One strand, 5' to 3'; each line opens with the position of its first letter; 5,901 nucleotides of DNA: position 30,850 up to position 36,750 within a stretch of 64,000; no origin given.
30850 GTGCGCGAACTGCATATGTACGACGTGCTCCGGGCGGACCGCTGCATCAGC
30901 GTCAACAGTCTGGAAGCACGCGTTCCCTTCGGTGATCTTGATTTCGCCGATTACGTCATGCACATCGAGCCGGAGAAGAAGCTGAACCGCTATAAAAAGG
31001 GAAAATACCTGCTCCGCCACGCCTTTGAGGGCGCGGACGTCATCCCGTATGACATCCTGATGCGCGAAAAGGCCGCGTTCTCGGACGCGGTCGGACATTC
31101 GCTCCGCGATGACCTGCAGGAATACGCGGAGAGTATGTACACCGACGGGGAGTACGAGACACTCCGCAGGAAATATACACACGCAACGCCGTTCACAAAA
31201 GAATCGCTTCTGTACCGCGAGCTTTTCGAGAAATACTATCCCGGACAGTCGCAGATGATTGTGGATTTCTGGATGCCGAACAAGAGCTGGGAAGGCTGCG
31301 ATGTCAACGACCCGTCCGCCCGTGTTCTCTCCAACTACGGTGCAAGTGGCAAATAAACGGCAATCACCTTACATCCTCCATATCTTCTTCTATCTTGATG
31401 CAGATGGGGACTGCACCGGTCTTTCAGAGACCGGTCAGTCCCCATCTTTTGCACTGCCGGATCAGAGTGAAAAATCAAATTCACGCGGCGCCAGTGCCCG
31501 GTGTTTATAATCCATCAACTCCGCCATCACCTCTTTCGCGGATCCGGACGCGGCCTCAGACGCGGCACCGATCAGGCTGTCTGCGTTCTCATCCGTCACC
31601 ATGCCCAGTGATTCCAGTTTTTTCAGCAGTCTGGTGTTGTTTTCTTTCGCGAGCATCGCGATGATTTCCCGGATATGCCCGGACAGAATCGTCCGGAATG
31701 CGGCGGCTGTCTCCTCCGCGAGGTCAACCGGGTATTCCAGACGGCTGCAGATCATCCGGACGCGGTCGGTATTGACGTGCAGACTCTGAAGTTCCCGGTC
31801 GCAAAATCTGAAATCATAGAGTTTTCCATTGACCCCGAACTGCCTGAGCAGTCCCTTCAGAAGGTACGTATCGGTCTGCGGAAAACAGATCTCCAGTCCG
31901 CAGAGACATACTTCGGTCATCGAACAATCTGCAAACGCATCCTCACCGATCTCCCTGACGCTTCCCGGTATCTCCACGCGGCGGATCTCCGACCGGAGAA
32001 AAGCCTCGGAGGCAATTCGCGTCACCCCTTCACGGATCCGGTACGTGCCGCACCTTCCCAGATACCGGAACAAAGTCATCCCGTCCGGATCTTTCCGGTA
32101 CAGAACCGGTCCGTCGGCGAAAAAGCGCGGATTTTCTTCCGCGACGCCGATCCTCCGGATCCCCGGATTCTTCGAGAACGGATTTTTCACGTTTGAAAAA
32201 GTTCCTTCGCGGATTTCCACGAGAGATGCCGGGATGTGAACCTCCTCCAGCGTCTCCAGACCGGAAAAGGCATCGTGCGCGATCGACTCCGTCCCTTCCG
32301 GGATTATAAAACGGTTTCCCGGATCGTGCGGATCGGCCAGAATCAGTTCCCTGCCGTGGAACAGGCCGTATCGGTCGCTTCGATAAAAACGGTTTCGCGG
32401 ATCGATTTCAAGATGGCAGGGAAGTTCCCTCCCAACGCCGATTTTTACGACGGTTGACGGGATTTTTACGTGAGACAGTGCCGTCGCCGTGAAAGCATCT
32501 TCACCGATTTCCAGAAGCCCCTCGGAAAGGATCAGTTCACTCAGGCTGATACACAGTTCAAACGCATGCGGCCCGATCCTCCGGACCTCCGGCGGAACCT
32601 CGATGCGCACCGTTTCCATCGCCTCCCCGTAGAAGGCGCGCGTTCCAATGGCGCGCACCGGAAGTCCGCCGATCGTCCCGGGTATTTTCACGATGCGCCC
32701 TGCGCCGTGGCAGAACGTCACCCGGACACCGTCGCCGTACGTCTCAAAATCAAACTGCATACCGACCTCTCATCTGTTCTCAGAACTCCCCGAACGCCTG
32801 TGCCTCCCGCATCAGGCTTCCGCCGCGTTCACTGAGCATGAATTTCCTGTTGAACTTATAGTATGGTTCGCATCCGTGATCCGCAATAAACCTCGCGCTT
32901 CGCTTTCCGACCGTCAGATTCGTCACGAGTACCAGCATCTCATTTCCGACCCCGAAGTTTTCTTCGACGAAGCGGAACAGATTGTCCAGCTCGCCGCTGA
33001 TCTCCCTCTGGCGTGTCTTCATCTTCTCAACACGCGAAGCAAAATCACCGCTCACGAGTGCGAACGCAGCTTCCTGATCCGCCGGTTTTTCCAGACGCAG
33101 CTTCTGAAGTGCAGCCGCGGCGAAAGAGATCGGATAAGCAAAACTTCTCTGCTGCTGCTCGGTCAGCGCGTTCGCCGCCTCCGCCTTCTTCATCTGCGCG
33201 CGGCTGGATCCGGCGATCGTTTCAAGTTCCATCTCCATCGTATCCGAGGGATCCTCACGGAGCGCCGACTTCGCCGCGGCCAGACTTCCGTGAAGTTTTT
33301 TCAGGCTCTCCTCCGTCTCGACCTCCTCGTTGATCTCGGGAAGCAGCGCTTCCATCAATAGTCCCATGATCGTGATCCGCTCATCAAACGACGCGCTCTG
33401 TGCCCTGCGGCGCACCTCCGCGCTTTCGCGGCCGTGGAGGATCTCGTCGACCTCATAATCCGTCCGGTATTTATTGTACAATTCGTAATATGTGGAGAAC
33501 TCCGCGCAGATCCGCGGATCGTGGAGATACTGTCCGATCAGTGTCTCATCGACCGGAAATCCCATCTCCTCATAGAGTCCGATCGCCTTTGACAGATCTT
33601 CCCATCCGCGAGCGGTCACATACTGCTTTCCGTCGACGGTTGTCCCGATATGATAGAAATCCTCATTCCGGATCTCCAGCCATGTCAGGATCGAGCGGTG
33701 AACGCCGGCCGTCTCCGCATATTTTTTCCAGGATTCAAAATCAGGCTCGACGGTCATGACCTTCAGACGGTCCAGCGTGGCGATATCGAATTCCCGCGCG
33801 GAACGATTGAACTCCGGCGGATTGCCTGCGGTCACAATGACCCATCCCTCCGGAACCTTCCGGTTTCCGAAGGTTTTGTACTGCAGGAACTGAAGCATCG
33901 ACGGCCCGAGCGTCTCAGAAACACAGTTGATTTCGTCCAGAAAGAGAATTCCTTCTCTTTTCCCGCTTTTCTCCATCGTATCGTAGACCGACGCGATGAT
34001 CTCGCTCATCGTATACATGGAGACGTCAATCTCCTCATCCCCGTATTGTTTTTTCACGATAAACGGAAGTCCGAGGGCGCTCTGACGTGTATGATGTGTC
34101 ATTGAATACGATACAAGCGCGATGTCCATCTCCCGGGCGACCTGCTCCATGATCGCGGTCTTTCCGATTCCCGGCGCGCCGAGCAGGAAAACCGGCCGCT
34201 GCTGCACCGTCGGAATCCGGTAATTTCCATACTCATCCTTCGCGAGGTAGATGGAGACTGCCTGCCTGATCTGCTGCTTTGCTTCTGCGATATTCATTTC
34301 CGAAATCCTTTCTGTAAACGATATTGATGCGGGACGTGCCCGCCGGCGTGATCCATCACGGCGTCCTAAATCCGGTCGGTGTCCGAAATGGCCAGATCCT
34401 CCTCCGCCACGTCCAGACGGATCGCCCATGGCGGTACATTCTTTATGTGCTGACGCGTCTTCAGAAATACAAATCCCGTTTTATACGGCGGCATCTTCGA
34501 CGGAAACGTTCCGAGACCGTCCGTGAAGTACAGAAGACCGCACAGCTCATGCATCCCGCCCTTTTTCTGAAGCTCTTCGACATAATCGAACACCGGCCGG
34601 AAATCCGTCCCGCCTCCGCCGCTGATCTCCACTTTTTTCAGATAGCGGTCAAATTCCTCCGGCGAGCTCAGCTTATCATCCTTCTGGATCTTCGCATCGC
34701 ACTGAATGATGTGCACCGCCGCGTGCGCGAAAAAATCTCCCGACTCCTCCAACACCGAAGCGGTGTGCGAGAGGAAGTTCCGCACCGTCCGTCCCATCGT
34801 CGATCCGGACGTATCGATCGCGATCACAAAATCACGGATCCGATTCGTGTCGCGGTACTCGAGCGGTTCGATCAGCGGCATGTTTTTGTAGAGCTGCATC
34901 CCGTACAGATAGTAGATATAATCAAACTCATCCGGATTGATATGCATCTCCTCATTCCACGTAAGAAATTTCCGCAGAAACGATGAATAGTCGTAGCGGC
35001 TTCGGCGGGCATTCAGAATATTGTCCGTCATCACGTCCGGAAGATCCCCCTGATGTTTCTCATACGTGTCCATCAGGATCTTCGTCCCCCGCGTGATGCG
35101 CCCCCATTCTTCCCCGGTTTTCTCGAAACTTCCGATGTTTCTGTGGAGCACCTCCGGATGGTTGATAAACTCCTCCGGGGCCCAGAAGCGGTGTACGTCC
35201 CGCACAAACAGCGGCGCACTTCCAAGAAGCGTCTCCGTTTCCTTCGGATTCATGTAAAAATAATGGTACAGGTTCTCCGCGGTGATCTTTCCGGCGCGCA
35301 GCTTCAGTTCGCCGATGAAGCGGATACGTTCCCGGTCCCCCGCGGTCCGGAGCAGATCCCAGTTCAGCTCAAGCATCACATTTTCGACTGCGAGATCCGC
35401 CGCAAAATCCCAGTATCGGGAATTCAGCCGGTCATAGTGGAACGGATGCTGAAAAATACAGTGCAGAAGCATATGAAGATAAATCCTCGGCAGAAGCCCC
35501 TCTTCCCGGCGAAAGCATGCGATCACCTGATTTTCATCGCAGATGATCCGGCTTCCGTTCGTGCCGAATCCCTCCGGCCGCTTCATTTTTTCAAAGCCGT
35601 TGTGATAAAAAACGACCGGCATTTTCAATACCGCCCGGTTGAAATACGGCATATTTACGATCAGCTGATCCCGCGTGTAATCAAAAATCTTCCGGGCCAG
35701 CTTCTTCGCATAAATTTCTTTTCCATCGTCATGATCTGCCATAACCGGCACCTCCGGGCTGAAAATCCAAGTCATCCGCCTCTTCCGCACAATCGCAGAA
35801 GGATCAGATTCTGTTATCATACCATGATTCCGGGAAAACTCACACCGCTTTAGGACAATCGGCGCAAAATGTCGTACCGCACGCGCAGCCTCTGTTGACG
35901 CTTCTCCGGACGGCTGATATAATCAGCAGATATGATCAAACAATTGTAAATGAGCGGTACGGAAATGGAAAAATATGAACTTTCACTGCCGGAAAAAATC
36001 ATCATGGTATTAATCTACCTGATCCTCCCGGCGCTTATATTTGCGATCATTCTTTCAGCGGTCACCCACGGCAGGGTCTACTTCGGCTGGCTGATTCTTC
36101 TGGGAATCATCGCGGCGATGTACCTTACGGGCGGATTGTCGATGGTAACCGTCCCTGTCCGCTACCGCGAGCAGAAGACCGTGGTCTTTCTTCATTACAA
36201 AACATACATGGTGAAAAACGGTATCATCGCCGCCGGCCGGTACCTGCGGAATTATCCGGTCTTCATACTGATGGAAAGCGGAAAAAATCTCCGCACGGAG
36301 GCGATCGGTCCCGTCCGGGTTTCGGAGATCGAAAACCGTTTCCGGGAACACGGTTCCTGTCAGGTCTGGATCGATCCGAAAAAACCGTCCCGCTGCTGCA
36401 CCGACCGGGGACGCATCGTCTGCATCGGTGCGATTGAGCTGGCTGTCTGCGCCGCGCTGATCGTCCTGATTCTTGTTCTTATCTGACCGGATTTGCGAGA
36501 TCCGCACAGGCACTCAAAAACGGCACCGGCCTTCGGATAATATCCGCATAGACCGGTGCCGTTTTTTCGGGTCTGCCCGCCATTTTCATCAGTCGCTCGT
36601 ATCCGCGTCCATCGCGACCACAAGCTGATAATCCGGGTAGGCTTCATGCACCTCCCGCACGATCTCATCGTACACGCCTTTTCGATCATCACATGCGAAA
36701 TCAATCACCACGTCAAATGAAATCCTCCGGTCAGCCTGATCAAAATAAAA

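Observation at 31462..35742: Self-contained three-gene operon of unknown function: VWA/DUF2201-like protein, MoxR-type AAA+ ATPase and a cytoplasmic BspA-type LRR protein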

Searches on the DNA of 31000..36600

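Call 85: search_rna_families(source=window, start=31000, end=36600, threshold=evalue, max_evalue=1)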
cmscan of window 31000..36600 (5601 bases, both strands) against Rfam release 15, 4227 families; matches with E-value up to 1: 2.
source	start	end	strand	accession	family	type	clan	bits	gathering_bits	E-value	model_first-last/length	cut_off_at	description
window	31402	31447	+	RF00752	mir-14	Gene; miRNA;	-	24.6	53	0.068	11-53/63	no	mir-14 microRNA precursor family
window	32482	32564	-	RF00285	snoZ6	Gene; snRNA; snoRNA; CD-box;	-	22.2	35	0.11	1-91/91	no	Z6 small nucleolar RNA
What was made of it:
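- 31402..31450 (.): Long GC-rich hairpin between the convergent LRR and asnB genes. It probably acts as a terminator for both genes. The only Rfam match is a spurious sub-threshold miRNA hit (call 85).
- Tried and rejected: An Rfam scan of the operon and its leader found no riboswitch or known RNA (call 85).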

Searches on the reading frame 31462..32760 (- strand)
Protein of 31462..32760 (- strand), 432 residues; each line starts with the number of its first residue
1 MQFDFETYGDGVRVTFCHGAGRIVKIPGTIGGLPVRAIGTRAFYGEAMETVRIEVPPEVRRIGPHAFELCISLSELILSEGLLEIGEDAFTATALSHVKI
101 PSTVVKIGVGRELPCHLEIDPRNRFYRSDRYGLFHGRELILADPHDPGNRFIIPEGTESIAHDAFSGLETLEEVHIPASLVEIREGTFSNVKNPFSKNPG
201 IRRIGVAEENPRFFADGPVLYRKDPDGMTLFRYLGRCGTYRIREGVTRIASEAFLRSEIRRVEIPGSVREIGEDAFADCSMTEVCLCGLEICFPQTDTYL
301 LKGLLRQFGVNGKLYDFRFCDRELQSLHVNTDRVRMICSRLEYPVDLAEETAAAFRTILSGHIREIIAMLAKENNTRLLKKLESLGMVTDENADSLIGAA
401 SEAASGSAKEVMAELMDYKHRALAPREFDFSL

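Call 3: search_protein_families(library=pfam, proteins=[window:31462-32760:-], max_evalue=0.1)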
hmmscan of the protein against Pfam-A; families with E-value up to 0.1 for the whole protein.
window:31462-32760:- (432 aa): 1 family
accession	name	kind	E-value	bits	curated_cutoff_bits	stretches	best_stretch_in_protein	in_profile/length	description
PF13306.12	LRR_5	-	3.3e-29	101.8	27.7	3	38-108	3-71/127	BspA type Leucine rich repeat region (6 copies)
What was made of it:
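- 31891..32760 (-): Gene 3, N-terminal part (residues 1-290): BspA-type LRR_5 solenoid, cytoplasmic. LRR_5 hits at 3.3e-29 in 3 stretches (call 3).
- On BspA-type surface LRR adhesins: 101.8 bits (call 3).
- Closest known: BspA-type LRR_5 surface proteins. Same: The repeat type is the same (PF13306, call 3).
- Checked: LRR_5 hits at 3.3e-29 (call 3).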

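Call 4: search_protein_families(library=ncbifam, proteins=[window:31462-32760:-], max_evalue=0.1)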
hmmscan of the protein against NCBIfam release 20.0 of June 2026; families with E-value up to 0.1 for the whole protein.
window:31462-32760:- (432 aa): 2 families
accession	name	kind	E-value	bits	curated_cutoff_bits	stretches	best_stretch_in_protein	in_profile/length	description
NF045861.1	glide_Gli349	exception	2e-13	48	1750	2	51-108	2680-2737/3169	gliding machinery surface structure protein Gli349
NF047961.1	adhesin_HupY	equivalog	1.4e-10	39.9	1250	2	52-108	190-246/978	leucine-rich repeat adhesin HupY/LrrG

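Call 5: search_protein_families(library=padloc, proteins=[window:31462-32760:-], max_evalue=0.1)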
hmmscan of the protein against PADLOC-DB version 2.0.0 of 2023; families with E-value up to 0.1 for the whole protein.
window:31462-32760:- (432 aa): 0 families
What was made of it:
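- VWA and LRR have no PADLOC hits (call 5).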

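Call 6: search_protein_families(library=phrogs, proteins=[window:31462-32760:-], max_evalue=0.1)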
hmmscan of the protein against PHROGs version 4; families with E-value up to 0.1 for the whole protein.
window:31462-32760:- (432 aa): 2 families
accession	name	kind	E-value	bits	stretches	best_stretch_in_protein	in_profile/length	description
phrog_35892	-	unknown function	6.1e-17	61.5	2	11-107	64-159/1181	-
phrog_18805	-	unknown function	2.9e-13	50.5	2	241-283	315-357/457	-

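Call 18: search_protein_families(library=pfam, alignment_id=A2, max_evalue=0.01)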
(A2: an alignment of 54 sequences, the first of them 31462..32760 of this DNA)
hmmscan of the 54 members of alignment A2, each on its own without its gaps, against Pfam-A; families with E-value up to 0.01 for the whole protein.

A. member 1, window:31462-32760:- (432 aa): 1 family
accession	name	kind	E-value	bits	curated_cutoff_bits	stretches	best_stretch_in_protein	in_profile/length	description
PF13306.12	LRR_5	-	3.3e-29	101.8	27.7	3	38-108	3-71/127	BspA type Leucine rich repeat region (6 copies)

B. families by the number of members that match (of 54 scanned): 4 families
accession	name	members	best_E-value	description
PF13306.12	LRR_5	54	3.1e-107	BspA type Leucine rich repeat region (6 copies)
PF13855.12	LRR_8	10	5e-09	Leucine rich repeat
PF22813.1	TcaA_2nd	1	0.0031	TcaA protein second domain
PF23952.1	LRR_EndoS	1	0.007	Endo-beta-N-acetylglucosaminidase EndoS LRR domain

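Call 44: search_protein_families(library=pfam, alignment_id=A5, max_evalue=0.001)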
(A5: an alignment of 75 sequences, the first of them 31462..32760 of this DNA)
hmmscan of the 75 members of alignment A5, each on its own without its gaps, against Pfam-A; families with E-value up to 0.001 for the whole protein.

A. member 1, window:31462-32760:- (432 aa): 1 family
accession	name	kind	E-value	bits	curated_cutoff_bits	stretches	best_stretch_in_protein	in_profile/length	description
PF13306.12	LRR_5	-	3.3e-29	101.8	27.7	3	38-108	3-71/127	BspA type Leucine rich repeat region (6 copies)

B. families by the number of members that match (of 75 scanned): 10 families
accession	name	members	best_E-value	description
PF13306.12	LRR_5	72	1.2e-132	BspA type Leucine rich repeat region (6 copies)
PF13855.12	LRR_8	9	2.8e-17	Leucine rich repeat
PF00533.33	BRCT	1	4e-05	BRCA1 C Terminus (BRCT) domain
PF13720.11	Acetyltransf_11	1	6.7e-05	Udp N-acetylglucosamine O-acyltransferase; Domain 2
PF16957.11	Mal_decarbox_Al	1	7e-05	Malonate decarboxylase, alpha subunit, transporter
PF23614.1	DUF7141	1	7.5e-05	Domain of unknown function (DUF7141)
PF21672.2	COMM_HN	1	0.00019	COMMD2-7/10, HN domain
PF23952.1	LRR_EndoS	1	0.00024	Endo-beta-N-acetylglucosaminidase EndoS LRR domain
PF00208.27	ELFV_dehydrog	1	0.00039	Glutamate/Leucine/Phenylalanine/Valine dehydrogenase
PF11379.13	DUF3182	1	0.00039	Protein of unknown function (DUF3182)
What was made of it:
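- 31465..31890 (-): Gene 3, C-terminal part (residues 291-432): a helical 'tail' domain ending in ...EFDFSL-COOH. It has no Pfam family and is the hallmark of the third gene. 72 of 75 carry LRR_5 (call 44).
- On vWA-MoxR ternary conflict systems: The third gene is LRR_5 plus a novel tail, with no other Pfam hit (calls 3, 18, 44).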

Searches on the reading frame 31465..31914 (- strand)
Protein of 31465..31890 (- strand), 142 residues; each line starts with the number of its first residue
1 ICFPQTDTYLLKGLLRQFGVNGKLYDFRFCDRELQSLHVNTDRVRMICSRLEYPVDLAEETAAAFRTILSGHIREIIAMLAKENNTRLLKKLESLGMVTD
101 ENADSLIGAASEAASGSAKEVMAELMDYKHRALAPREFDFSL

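Call 42: search_protein_representatives(protein=window:31465-31890:-)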
Query: 142 residues. Proteins with E-value up to 0.001 (for the whole library): 88; up to 1e-10: 36; up to 1e-30: 1. The best 88 are listed.
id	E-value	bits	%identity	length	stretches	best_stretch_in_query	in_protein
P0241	2.8e-57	209.0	71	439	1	2-142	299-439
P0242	4.5e-25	104.9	46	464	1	2-142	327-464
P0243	6.0e-23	98.0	43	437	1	1-142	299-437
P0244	8.2e-22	94.4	41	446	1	2-142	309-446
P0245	3.2e-21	92.5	45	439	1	1-142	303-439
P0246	2.1e-20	89.8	38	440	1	2-142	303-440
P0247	2.7e-18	83.0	36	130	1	10-141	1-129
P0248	6.3e-18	81.8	38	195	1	2-142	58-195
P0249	1.4e-17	80.6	41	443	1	2-142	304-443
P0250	2.4e-17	79.9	38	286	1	1-141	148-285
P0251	1.6e-16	77.3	41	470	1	2-142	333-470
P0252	2.7e-16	76.5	39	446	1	2-142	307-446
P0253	5.4e-16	75.6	37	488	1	1-142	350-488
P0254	5.5e-16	75.5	38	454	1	1-141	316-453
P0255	1.2e-15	74.4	38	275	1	1-142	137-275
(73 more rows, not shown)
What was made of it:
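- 31465..31890 (-): phmmer against 1.84 billion representatives finds 88 clusters, with the match at the C-terminal end in all but three of them (call 42).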

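Call 74: find_homologous_proteins(query=A7, max_evalue=0.001)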
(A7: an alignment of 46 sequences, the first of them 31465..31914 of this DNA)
Query A7 (46 sequences) (150 aa, profile of the alignment): 58 proteins with E <= 0.001 among 888 candidates.
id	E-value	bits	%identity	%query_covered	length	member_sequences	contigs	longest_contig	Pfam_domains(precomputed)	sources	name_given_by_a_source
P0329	8.7e-49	183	29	64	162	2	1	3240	-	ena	-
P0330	2.3e-48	182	-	-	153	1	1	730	-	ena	-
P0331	1.2e-46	176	24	58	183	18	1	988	-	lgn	-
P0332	3.6e-46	175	28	58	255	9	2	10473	PF13306.13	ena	-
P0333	6.5e-46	174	-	-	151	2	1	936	-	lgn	-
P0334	8.8e-45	170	-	-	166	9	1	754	-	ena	-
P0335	3.8e-44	168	-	-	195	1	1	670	-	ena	-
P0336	4.0e-44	168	25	65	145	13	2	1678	-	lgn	-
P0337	9.6e-44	167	-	-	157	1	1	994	-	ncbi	-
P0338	1.9e-43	166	26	66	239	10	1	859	-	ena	-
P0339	2.0e-43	166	-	-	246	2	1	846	PF13306.13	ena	-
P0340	2.9e-43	165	-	-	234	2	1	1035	-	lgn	-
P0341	2.7e-42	162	-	-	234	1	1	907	-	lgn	-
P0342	1.1e-41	160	-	-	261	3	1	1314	PF13306.13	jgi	jgi:hypothetical protein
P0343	6.5e-41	158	-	-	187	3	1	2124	-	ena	-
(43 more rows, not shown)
